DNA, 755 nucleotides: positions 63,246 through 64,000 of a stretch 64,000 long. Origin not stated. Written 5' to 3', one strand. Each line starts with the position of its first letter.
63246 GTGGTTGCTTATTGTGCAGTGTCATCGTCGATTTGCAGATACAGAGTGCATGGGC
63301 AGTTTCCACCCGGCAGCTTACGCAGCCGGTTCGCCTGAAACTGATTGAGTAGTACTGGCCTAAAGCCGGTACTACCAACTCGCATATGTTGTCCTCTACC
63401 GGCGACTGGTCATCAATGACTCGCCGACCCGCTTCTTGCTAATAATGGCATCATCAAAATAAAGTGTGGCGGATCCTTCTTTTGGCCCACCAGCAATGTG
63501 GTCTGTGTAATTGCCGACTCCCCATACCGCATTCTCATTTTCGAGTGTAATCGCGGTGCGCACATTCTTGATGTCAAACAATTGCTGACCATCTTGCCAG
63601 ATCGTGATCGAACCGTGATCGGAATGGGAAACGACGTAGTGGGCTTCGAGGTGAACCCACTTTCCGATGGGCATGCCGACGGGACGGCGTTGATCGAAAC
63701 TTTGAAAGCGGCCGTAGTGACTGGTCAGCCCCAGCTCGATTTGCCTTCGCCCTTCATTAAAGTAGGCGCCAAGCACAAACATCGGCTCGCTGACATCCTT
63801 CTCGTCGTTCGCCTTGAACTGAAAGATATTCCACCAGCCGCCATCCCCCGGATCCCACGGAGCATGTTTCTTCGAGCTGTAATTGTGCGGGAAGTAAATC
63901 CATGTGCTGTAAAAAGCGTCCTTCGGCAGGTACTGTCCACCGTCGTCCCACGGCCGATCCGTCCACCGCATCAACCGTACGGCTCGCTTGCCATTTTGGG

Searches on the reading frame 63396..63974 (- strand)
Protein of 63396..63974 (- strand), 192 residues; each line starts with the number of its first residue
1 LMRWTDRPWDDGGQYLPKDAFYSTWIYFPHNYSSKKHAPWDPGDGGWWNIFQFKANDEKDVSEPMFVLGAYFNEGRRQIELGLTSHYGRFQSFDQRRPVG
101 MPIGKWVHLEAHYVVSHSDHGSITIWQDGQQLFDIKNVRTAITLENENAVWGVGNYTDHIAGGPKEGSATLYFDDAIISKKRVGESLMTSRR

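Call 16: search_protein_families(library=pfam, proteins=[window:63396-63974:-])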
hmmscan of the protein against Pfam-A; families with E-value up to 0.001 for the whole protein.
window:63396-63974:- (192 aa): 1 family
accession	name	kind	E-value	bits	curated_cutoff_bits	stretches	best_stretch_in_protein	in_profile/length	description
PF14099.13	Polysacc_lyase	-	5e-13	49.9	29.9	1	18-175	63-208/210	Polysaccharide lyase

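Call 44: search_protein_families(library=ncbifam, proteins=[window:63396-63974:-], max_evalue=0.01)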
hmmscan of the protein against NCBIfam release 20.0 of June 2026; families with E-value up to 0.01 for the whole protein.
window:63396-63974:- (192 aa): 0 families
